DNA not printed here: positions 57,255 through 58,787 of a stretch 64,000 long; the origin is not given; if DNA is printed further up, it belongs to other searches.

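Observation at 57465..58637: murE-position gene looks like a Mur-ligase pseudoenzyme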

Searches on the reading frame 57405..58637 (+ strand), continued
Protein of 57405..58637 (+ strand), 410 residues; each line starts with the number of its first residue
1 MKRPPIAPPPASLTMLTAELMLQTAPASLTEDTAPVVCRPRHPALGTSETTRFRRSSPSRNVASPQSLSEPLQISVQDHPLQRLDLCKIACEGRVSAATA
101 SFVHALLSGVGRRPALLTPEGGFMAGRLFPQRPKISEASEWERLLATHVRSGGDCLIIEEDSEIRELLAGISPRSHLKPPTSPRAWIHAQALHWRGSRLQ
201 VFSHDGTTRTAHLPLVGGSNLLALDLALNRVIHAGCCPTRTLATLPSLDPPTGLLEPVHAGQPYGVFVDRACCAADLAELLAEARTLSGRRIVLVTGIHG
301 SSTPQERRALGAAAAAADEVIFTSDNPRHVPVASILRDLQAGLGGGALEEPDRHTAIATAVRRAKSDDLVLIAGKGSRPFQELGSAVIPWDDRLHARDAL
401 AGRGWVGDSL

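Call 66: find_homologous_proteins(query=A4, max_evalue=1e-20)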
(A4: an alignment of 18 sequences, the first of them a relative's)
Query A4 (18 sequences) (433 aa, profile of the alignment): 402 proteins with E <= 1e-20 among 8000 candidates; the best 120 are listed.
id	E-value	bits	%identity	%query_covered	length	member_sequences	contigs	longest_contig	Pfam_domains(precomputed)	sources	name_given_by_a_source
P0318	1.2e-160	553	100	100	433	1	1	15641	PF02875.27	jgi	jgi:UDP-N-acetylmuramyl tripeptide synthase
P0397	4.8e-150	518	32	99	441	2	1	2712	PF02875.27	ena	-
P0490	8.0e-148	511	44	98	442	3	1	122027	PF02875.27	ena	-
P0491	8.2e-141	488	41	98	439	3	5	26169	PF02875.27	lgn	-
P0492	1.2e-135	471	35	99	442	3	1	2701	PF02875.27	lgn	-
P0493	9.1e-135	468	36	99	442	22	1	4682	PF02875.27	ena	-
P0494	1.7e-134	467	33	100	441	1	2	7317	PF02875.27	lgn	-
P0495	1.3e-132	461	41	100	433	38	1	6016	PF02875.27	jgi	jgi:UDP-N-acetylmuramyl tripeptide synthase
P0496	3.9e-132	459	38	100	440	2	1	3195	PF02875.27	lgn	-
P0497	2.6e-131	457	34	99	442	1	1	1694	PF02875.27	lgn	-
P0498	4.0e-128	446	42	100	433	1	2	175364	PF02875.27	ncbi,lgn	-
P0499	2.5e-94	335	33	97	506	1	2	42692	PF02875.27,PF08245.19,PF01225.31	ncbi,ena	-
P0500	7.1e-93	330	32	95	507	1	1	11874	PF02875.27,PF08245.19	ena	-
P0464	2.2e-91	325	33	91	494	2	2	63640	PF02875.27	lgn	-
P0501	5.9e-89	317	42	35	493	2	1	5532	PF02875.27,PF08245.19,PF01225.31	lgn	-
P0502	8.8e-87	310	30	90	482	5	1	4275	PF02875.27,PF08245.19,PF01225.31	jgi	jgi:UDP-N-acetylmuramoyl-L-alanyl-D-glutamate--2,6-diaminopimelate ligase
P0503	2.3e-83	299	30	42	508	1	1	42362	PF02875.27,PF08245.19,PF01225.31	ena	-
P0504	3.0e-83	298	27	92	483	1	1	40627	PF02875.27,PF08245.19,PF01225.31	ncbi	-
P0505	4.9e-83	298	36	47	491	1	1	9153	PF02875.27,PF08245.19,PF01225.31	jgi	-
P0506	1.3e-82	296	33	50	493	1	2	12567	PF02875.27,PF08245.19,PF01225.31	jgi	jgi:UDP-N-acetylmuramoyl-L-alanyl-D-glutamate--2,6-diaminopimelate ligase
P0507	2.6e-81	292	28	96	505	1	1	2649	PF02875.27,PF08245.19,PF01225.31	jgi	jgi:UDP-N-acetylmuramoyl-L-alanyl-D-glutamate--2,6-diaminopimelate ligase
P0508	4.2e-81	291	36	50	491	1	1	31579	PF02875.27,PF08245.19,PF01225.31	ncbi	ncbi:MAG: UDP-N-acetylmuramoyl-L-alanyl-D-glutamate--2,6-diaminopimelate ligase [Acidobacteriota bac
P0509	5.4e-81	291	29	93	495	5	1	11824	PF02875.27,PF08245.19,PF01225.31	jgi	jgi:UDP-N-acetylmuramoyl-L-alanyl-D-glutamate--2,6-diaminopimelate ligase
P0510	1.1e-80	290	37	49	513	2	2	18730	PF02875.27,PF08245.19,PF01225.31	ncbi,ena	-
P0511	1.3e-80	290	33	36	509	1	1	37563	PF02875.27,PF08245.19,PF01225.31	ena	-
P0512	2.6e-80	289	32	49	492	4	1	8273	PF02875.27,PF08245.19,PF01225.31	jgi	jgi:UDP-N-acetylmuramoyl-L-alanyl-D-glutamate--2,6-diaminopimelate ligase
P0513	4.9e-79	284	32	52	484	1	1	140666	PF02875.27,PF08245.19,PF01225.31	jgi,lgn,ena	-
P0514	3.6e-77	278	29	92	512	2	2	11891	PF02875.27,PF08245.19,PF01225.31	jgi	-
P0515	4.8e-77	278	30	98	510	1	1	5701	PF02875.27,PF08245.19,PF01225.31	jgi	jgi:UDP-N-acetylmuramoyl-L-alanyl-D-glutamate--2,6-diaminopimelate ligase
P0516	1.7e-76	276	29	43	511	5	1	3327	PF02875.27,PF08245.19,PF01225.31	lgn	-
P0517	3.6e-76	275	37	44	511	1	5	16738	PF02875.27,PF08245.19,PF01225.31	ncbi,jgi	-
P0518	1.1e-75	273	41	38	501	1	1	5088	PF02875.27,PF08245.19,PF01225.31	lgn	-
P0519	1.2e-75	273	27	92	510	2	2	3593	PF02875.27,PF08245.19,PF01225.31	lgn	-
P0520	1.3e-75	273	27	94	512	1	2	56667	PF02875.27,PF08245.19,PF01225.31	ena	-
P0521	1.6e-75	273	27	90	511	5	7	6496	PF02875.27,PF08245.19,PF01225.31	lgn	-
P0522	2.3e-75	272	31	48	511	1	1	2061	PF02875.27,PF08245.19,PF01225.31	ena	-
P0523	2.3e-75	272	31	98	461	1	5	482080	PF02875.27,PF08245.19,PF01225.31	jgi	jgi:UDP-N-acetylmuramoyl-L-alanyl-D-glutamate--2,6-diaminopimelate ligase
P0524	6.8e-75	271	27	96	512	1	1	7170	PF02875.27,PF08245.19,PF01225.31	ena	-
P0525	1.1e-74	270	30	98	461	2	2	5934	PF02875.27,PF08245.19,PF01225.31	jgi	jgi:UDP-N-acetylmuramoyl-L-alanyl-D-glutamate--2,6-diaminopimelate ligase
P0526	1.3e-74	270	30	94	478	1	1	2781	PF02875.27,PF08245.19,PF01225.31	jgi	jgi:UDP-N-acetylmuramoyl-L-alanyl-D-glutamate--2,6-diaminopimelate ligase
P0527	1.8e-74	269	30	45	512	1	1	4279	PF02875.27,PF08245.19,PF01225.31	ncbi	-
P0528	3.6e-74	268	40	38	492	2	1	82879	PF02875.27,PF08245.19,PF01225.31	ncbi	-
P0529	4.8e-74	268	46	39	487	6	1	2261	PF02875.27,PF08245.19,PF01225.31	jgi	jgi:UDP-N-acetylmuramoyl-L-alanyl-D-glutamate--2,6-diaminopimelate ligase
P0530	4.9e-74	268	28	92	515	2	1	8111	PF02875.27,PF08245.19,PF01225.31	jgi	jgi:UDP-N-acetylmuramoyl-L-alanyl-D-glutamate--2,6-diaminopimelate ligase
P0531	5.7e-74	268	33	44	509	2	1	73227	PF02875.27,PF08245.19,PF01225.31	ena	-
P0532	5.8e-74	268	37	42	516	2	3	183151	PF02875.27,PF08245.19,PF01225.31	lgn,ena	-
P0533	6.3e-74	268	38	39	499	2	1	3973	PF02875.27,PF08245.19,PF01225.31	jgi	jgi:UDP-N-acetylmuramoyl-L-alanyl-D-glutamate--2,6-diaminopimelate ligase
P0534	6.8e-74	267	26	90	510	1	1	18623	PF02875.27,PF08245.19,PF01225.31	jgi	jgi:UDP-N-acetylmuramoyl-L-alanyl-D-glutamate--2,6-diaminopimelate ligase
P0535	1.1e-73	267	27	80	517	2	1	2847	PF02875.27,PF08245.19,PF01225.31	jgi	jgi:UDP-N-acetylmuramoyl-L-alanyl-D-glutamate--2,6-diaminopimelate ligase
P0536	1.2e-73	267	36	44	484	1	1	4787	PF02875.27,PF08245.19,PF01225.31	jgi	jgi:UDP-N-acetylmuramoyl-L-alanyl-D-glutamate--2,6-diaminopimelate ligase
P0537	1.2e-73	267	26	96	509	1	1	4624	PF02875.27,PF08245.19,PF01225.31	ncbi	-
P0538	1.6e-73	266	28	91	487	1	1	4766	PF02875.27,PF08245.19,PF01225.31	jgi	jgi:UDP-N-acetylmuramoyl-L-alanyl-D-glutamate--2,6-diaminopimelate ligase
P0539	2.6e-73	266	27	92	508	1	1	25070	PF02875.27,PF08245.19,PF01225.31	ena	-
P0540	3.4e-73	265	26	96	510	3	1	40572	PF02875.27,PF08245.19,PF01225.31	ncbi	-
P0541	8.2e-73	264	31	44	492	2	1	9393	PF02875.27,PF08245.19,PF01225.31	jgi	jgi:UDP-N-acetylmuramoyl-L-alanyl-D-glutamate--2,6-diaminopimelate ligase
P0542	1.2e-72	263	37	45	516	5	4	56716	PF02875.27,PF08245.19,PF01225.31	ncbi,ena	-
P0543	1.2e-72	263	26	90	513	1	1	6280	PF02875.27,PF08245.19,PF01225.31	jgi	jgi:UDP-N-acetylmuramoyl-L-alanyl-D-glutamate--2,6-diaminopimelate ligase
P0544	1.5e-72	263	34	37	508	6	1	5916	PF02875.27,PF08245.19,PF01225.31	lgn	-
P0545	3.8e-72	262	40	38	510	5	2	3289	PF02875.27,PF08245.19,PF01225.31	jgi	jgi:UDP-N-acetylmuramoyl-L-alanyl-D-glutamate--2,6-diaminopimelate ligase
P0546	4.6e-72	261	31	49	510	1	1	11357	PF02875.27,PF08245.19,PF01225.31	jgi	jgi:UDP-N-acetylmuramoyl-L-alanyl-D-glutamate--2,6-diaminopimelate ligase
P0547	6.5e-72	261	40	46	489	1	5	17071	PF02875.27,PF08245.19,PF01225.31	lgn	-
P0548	9.5e-72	260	32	42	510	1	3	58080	PF02875.27,PF08245.19,PF01225.31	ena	-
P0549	1.2e-71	260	27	45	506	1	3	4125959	PF02875.27,PF08245.19,PF01225.31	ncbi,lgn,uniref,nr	ncbi:UDP-N-acetylmuramoyl-L-alanyl-D-glutamate--2,6-diaminopimelate ligase [Geoalkalibacter halelect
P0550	1.7e-71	260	44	35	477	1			PF02875.27,PF08245.19,PF01225.31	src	-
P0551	1.8e-71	259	27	90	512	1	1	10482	PF02875.27,PF08245.19,PF01225.31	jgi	jgi:UDP-N-acetylmuramoyl-L-alanyl-D-glutamate--2,6-diaminopimelate ligase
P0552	2.1e-71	259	32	42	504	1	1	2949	PF02875.27,PF08245.19,PF01225.31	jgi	jgi:UDP-N-acetylmuramoyl-L-alanyl-D-glutamate--2,6-diaminopimelate ligase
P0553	3.6e-71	258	28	90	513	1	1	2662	PF02875.27,PF08245.19,PF01225.31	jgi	jgi:UDP-N-acetylmuramoyl-L-alanyl-D-glutamate--2,6-diaminopimelate ligase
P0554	4.7e-71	258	38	45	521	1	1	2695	PF02875.27,PF08245.19,PF01225.31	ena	-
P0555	5.0e-71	258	33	45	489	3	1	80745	PF02875.27,PF08245.19,PF01225.31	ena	-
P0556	5.8e-71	258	35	42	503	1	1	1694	PF02875.27,PF08245.19,PF01225.31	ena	-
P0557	7.2e-71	257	28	95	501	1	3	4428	PF02875.27,PF08245.19,PF01225.31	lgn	-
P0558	1.1e-70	257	35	43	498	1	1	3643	PF02875.27,PF08245.19,PF01225.31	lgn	-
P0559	1.9e-70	256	44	34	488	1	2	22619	PF02875.27,PF08245.19,PF01225.31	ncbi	ncbi:MAG: UDP-N-acetylmuramoyl-L-alanyl-D-glutamate--2,6-diaminopimelate ligase [Acidimicrobiales ba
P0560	1.9e-70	256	26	94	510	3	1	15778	PF02875.27,PF08245.19,PF01225.31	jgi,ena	-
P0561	5.5e-70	255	27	92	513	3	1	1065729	PF02875.27,PF08245.19,PF01225.31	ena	-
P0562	7.5e-70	254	42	33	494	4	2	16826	PF02875.27,PF08245.19,PF01225.31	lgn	-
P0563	8.7e-70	254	30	57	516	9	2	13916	PF02875.27,PF08245.19,PF01225.31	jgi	jgi:UDP-N-acetylmuramoyl-L-alanyl-D-glutamate--2,6-diaminopimelate ligase/murE/murF fusion protein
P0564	9.3e-70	254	30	92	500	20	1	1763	PF02875.27,PF08245.19,PF01225.31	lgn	-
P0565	9.4e-70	254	38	44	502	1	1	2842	PF02875.27,PF08245.19,PF01225.31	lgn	-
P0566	1.4e-69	253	31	93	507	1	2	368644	PF02875.27,PF08245.19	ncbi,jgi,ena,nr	ncbi:MAG TPA: UDP-N-acetylmuramoyl-L-alanyl-D-glutamate--2,6-diaminopimelate ligase [bacterium]|jgi:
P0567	2.7e-69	252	31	49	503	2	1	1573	PF02875.27,PF08245.19,PF01225.31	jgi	jgi:UDP-N-acetylmuramoyl-L-alanyl-D-glutamate--2,6-diaminopimelate ligase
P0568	5.1e-69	251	24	92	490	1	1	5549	PF02875.27,PF08245.19,PF01225.31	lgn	-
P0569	6.4e-69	251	25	90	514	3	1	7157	PF02875.27,PF08245.19,PF01225.31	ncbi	-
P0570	1.1e-68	250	38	47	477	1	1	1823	PF02875.27,PF08245.19,PF01225.31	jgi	jgi:UDP-N-acetylmuramoyl-L-alanyl-D-glutamate--2,6-diaminopimelate ligase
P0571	1.3e-68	250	38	50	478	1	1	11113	PF02875.27,PF08245.19,PF01225.31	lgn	-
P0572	1.5e-68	250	35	44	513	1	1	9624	PF02875.27,PF08245.19,PF01225.31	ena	-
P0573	3.4e-68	249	38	48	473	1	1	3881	PF02875.27,PF08245.19,PF01225.31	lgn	-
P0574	3.8e-68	248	44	42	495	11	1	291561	PF02875.27,PF08245.19,PF01225.31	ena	-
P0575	4.2e-68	248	35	45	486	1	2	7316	PF02875.27,PF08245.19,PF01225.31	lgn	-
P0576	4.6e-68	248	37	45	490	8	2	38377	PF02875.27,PF08245.19,PF01225.31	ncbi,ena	-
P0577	5.1e-68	248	29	92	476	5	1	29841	PF02875.27,PF08245.19,PF01225.31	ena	-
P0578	6.0e-68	248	37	37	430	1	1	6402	PF02875.27,PF08245.19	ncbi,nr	ncbi:MAG TPA: UDP-N-acetylmuramoyl-L-alanyl-D-glutamate--2,6-diaminopimelate ligase, partial [Thermo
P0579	6.1e-68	248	35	45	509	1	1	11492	PF02875.27,PF08245.19,PF01225.31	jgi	jgi:UDP-N-acetylmuramoyl-L-alanyl-D-glutamate--2,6-diaminopimelate ligase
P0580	7.7e-68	247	34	44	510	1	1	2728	PF02875.27,PF08245.19,PF01225.31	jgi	jgi:UDP-N-acetylmuramoyl-L-alanyl-D-glutamate--2,6-diaminopimelate ligase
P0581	8.1e-68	247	32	50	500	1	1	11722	PF02875.27,PF08245.19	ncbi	-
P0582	9.2e-68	247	40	35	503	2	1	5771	PF02875.27,PF08245.19,PF01225.31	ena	-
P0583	1.0e-67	247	36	35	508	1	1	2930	PF02875.27,PF08245.19,PF01225.31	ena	-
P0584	1.0e-67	247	28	90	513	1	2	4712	PF02875.27,PF08245.19,PF01225.31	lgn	-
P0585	1.1e-67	247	28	49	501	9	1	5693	PF02875.27,PF08245.19,PF01225.31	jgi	jgi:UDP-N-acetylmuramoyl-L-alanyl-D-glutamate--2,6-diaminopimelate ligase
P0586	1.3e-67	247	40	36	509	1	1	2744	PF02875.27,PF08245.19,PF01225.31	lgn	-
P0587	2.4e-67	246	35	42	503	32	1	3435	PF02875.27,PF08245.19,PF01225.31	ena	-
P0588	4.4e-67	245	26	76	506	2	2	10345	PF02875.27,PF08245.19,PF01225.31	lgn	-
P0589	4.9e-67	245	38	38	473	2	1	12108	PF02875.27,PF08245.19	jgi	jgi:UDP-N-acetylmuramoyl-L-alanyl-D-glutamate--2,6-diaminopimelate ligase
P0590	5.1e-67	245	31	46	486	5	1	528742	PF02875.27,PF08245.19,PF01225.31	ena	-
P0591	7.5e-67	244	34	45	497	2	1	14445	PF02875.27,PF08245.19,PF01225.31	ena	-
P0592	4.6e-66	242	32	46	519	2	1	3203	PF02875.27,PF08245.19,PF01225.31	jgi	-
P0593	9.9e-66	241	33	41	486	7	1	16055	PF02875.27,PF08245.19,PF01225.31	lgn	-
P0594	1.2e-65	240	38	33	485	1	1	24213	PF02875.27,PF08245.19,PF01225.31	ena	-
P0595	1.5e-65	240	38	33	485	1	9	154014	PF02875.27,PF08245.19,PF01225.31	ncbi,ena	ncbi:MAG: UDP-N-acetylmuramoyl-L-alanyl-D-glutamate--2,6-diaminopimelate ligase [Pseudomonadota bact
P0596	1.9e-65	240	34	45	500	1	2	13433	PF02875.27,PF08245.19,PF01225.31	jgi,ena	jgi:UDP-N-acetylmuramoyl-L-alanyl-D-glutamate--2,6-diaminopimelate ligase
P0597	2.3e-65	239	31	52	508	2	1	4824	PF02875.27,PF08245.19,PF01225.31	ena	-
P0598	2.6e-65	239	31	52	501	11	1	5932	PF02875.27,PF08245.19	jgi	jgi:UDP-N-acetylmuramoyl-L-alanyl-D-glutamate--2,6-diaminopimelate ligase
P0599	3.3e-65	239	28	90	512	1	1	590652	PF02875.27,PF08245.19,PF01225.31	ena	-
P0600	3.4e-65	239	37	39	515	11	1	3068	PF02875.27,PF08245.19,PF01225.31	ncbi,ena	-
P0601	5.7e-65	238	34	49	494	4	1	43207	PF02875.27,PF08245.19,PF01225.31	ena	-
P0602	8.1e-65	238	34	33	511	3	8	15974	PF02875.27,PF08245.19,PF01225.31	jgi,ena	jgi:UDP-N-acetylmuramoyl-L-alanyl-D-glutamate--2,6-diaminopimelate ligase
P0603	8.1e-65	238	33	49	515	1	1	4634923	PF02875.27,PF08245.19,PF01225.31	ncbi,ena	-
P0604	8.1e-65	238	28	45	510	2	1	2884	PF02875.27,PF08245.19,PF01225.31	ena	-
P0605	1.3e-64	237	28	92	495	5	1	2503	PF02875.27,PF08245.19,PF01225.31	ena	-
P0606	1.5e-64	237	41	35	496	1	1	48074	PF02875.27,PF08245.19,PF01225.31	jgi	jgi:UDP-N-acetylmuramoyl-L-alanyl-D-glutamate--2,6-diaminopimelate ligase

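Call 68: find_encoding_contigs(protein=P0499, flank=10000, max_places=2)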
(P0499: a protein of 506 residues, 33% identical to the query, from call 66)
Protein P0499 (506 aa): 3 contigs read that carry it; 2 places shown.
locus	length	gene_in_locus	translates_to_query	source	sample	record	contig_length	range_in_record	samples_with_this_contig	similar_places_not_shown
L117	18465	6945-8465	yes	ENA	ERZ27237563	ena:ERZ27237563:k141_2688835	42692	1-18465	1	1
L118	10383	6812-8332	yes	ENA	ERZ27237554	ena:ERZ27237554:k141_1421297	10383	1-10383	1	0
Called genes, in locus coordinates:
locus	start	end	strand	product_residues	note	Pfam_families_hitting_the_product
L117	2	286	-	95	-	?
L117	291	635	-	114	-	PF05016:ParE_toxin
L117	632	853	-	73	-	PF09720:Unstab_antitox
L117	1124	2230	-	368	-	PF12826:HHH_2 (weak), PF14520:HHH_5 (weak), PF02481:DNA_processg_A, PF18306:LDcluster4 (faint), PF17782:WHD_DprA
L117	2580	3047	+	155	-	PF02381:MraZ (faint)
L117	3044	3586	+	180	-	-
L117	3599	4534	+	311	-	PF01795:Methyltransf_5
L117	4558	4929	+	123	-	PF04977:DivIC (weak)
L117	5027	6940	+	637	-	PF03717:PBP_dimer, PF21922:PBP_dimer_2 (faint), PF00905:Transpeptidase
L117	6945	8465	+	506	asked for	PF01225:Mur_ligase (weak), PF08245:Mur_ligase_M (faint), PF02875:Mur_ligase_C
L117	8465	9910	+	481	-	PF01225:Mur_ligase, PF08245:Mur_ligase_M, PF02875:Mur_ligase_C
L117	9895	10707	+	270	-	PF00953:Glycos_transf_4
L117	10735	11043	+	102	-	-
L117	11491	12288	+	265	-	PF01476:LysM, PF23473:LysM3_LYK4_5 (faint), PF01476:LysM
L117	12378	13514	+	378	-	PF01098:FTSW_RODA_SPOVE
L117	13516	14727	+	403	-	PF03033:Glyco_transf_28, PF04101:Glyco_tran_28_C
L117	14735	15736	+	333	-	PF01565:FAD_binding_4, PF02873:MurB_C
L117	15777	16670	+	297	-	PF01820:Dala_Dala_lig_N, PF07478:Dala_Dala_lig_C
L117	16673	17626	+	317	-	PF08478:POTRA_1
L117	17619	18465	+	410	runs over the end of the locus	PF14450:FtsA (weak), PF02491:SHS2_FTSA, PF06723:MreB_Mbl, PF14450:FtsA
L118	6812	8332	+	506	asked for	PF01225:Mur_ligase (weak), PF08245:Mur_ligase_M (faint), PF02875:Mur_ligase_C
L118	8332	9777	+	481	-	PF01225:Mur_ligase, PF08245:Mur_ligase_M, PF02875:Mur_ligase_C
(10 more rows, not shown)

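Call 78: find_encoding_contigs(protein=P0504, flank=10000, max_places=3)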
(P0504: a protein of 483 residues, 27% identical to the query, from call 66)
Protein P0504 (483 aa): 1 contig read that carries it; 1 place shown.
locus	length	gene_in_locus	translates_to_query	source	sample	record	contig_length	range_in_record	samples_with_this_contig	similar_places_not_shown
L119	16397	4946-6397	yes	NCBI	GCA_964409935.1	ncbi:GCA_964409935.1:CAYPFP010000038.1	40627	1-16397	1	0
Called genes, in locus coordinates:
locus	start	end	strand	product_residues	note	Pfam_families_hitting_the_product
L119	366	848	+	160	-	PF02381:MraZ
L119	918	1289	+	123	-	-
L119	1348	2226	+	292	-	PF01795:Methyltransf_5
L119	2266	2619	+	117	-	-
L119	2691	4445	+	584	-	PF03717:PBP_dimer, PF00905:Transpeptidase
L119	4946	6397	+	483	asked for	PF01225:Mur_ligase, PF08245:Mur_ligase_M, PF02875:Mur_ligase_C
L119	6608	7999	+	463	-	PF01225:Mur_ligase (weak), PF08245:Mur_ligase_M, PF02875:Mur_ligase_C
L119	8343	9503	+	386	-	PF01098:FTSW_RODA_SPOVE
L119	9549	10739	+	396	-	PF03033:Glyco_transf_28, PF06722:EryCIII-like_C (faint), PF04101:Glyco_tran_28_C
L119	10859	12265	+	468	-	PF01225:Mur_ligase, PF08245:Mur_ligase_M, PF02875:Mur_ligase_C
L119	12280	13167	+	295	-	PF01565:FAD_binding_4, PF02873:MurB_C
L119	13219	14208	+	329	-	PF01820:Dala_Dala_lig_N, PF02786:CPSase_L_D2, PF07478:Dala_Dala_lig_C, PF13535:ATP-grasp_4 (weak)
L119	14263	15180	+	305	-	-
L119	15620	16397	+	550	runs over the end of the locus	PF00118:Cpn60_TCP1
